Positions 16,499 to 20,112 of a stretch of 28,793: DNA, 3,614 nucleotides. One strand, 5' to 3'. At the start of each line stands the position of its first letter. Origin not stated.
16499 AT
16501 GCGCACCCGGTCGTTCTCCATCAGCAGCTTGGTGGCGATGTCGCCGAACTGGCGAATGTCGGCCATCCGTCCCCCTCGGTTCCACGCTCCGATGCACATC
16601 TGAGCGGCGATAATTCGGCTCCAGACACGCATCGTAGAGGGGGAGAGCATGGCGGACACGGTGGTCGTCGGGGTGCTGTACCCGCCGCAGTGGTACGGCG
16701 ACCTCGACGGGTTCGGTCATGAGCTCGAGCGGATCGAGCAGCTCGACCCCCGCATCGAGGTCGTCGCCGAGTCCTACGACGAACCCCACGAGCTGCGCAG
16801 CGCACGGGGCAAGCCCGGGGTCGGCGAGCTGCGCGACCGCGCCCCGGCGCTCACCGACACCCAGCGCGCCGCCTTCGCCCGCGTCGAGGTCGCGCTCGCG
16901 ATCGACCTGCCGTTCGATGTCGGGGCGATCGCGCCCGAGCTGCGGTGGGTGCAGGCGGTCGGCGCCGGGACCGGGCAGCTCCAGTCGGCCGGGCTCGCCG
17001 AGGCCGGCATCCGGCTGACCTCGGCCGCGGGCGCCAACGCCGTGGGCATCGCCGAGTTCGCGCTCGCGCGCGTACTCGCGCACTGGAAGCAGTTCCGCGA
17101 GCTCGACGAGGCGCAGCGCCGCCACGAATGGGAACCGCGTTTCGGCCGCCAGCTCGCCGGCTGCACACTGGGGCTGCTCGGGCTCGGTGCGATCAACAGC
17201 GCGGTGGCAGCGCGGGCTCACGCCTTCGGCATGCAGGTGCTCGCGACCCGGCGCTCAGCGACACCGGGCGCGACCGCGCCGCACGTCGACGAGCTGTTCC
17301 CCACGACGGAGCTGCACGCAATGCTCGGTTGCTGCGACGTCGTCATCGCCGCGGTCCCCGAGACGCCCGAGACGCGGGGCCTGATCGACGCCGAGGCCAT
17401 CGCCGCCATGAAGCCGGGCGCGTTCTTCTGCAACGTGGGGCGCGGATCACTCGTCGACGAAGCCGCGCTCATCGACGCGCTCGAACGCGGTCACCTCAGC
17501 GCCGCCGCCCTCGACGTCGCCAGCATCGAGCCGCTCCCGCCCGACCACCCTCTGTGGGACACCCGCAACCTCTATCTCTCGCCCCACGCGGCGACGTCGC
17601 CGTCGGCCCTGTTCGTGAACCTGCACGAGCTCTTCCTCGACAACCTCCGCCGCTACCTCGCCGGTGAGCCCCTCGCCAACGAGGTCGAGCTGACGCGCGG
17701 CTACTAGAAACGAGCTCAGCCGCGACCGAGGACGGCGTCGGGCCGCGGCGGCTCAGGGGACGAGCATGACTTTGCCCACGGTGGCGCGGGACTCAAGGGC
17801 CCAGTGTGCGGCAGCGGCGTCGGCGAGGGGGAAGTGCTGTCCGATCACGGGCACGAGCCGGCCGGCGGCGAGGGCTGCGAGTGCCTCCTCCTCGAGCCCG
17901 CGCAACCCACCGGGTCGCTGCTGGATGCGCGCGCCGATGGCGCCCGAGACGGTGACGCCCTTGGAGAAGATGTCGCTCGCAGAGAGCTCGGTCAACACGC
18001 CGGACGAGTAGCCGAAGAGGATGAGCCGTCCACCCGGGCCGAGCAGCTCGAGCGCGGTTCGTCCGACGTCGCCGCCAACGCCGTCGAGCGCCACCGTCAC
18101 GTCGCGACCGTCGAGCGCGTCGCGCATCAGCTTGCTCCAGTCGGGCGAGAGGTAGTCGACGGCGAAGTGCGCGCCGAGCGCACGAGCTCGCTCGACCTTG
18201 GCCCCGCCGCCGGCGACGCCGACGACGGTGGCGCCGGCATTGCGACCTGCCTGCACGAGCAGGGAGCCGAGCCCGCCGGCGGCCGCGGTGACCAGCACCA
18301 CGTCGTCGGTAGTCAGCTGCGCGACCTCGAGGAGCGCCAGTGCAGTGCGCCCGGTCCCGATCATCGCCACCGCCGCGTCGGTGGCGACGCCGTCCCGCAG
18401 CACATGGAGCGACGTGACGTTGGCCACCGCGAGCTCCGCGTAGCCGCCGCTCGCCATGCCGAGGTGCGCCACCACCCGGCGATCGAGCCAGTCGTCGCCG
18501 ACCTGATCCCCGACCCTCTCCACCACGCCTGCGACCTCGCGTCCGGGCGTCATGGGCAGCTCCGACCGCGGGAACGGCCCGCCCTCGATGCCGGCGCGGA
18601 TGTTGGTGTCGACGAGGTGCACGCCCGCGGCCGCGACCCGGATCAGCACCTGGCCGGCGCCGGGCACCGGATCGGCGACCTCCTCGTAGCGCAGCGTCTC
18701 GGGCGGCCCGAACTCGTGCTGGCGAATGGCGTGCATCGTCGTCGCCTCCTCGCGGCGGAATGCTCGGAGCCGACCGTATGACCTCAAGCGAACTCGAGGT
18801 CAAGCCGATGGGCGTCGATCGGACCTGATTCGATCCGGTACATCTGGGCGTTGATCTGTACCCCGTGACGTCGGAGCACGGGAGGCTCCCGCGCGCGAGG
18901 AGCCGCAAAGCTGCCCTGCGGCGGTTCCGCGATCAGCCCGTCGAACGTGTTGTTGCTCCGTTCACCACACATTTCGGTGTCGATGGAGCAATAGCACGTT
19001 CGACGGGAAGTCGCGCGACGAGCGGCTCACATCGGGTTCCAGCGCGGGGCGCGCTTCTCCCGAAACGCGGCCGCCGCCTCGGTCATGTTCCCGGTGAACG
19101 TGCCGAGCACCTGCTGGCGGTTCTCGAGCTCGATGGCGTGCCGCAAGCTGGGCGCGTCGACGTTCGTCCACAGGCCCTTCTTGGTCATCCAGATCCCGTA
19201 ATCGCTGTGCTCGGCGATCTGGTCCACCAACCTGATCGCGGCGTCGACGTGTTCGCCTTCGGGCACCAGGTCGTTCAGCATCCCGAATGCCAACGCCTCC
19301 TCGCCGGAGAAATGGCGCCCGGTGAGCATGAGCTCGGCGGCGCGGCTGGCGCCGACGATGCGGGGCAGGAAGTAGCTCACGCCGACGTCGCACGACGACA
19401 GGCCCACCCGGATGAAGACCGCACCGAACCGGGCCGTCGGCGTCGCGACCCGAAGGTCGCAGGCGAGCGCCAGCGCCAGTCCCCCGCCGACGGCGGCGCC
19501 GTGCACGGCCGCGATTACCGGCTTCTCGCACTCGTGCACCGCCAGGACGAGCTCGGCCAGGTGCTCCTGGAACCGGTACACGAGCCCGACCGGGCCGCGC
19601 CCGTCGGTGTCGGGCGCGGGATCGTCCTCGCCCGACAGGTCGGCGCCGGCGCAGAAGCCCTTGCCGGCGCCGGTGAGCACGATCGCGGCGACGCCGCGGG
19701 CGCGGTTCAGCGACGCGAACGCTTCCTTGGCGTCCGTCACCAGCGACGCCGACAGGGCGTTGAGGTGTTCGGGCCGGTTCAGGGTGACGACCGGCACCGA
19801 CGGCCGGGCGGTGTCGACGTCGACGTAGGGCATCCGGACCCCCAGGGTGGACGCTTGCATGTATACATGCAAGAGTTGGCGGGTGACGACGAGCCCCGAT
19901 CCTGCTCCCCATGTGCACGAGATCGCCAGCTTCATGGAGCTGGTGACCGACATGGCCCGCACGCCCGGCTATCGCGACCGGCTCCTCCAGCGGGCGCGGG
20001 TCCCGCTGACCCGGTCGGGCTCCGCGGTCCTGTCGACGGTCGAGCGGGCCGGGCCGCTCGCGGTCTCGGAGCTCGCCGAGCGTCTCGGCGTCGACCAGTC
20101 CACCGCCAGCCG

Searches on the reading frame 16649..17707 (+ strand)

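Call 40: search_protein_families(library=pfam, proteins=[window:16649-17707:+])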
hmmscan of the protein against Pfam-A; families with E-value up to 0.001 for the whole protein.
window:16649-17707:+ (352 aa): 2 families
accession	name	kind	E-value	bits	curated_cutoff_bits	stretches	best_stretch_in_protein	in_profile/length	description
PF02826.25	2-Hacid_dh_C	-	2e-53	180.8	25.1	1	140-315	2-178/178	D-isomer specific 2-hydroxyacid dehydrogenase, NAD binding domain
PF00389.36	2-Hacid_dh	-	2.2e-06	27.8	24.6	1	93-346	57-133/134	D-isomer specific 2-hydroxyacid dehydrogenase, catalytic domain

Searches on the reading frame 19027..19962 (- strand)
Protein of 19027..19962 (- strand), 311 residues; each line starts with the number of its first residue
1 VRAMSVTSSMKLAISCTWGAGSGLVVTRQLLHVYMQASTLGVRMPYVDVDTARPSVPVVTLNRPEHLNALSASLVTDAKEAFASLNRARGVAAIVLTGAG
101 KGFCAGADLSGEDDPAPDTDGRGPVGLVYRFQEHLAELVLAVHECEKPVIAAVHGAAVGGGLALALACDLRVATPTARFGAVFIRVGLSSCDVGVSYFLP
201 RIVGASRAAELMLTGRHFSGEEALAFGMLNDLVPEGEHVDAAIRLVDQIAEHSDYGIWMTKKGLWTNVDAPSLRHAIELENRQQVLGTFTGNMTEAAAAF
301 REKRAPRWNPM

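Call 40: search_protein_families(library=pfam, proteins=[window:19027-19962:-])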
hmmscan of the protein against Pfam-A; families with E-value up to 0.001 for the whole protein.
window:19027-19962:- (311 aa): 2 families
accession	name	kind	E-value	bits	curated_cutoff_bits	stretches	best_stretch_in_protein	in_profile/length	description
PF00378.25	ECH_1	-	2.5e-54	184.7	27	1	55-309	5-249/251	Enoyl-CoA hydratase/isomerase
PF16113.10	ECH_2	-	8.8e-35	121.2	27.2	1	58-248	3-187/335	Enoyl-CoA hydratase/isomerase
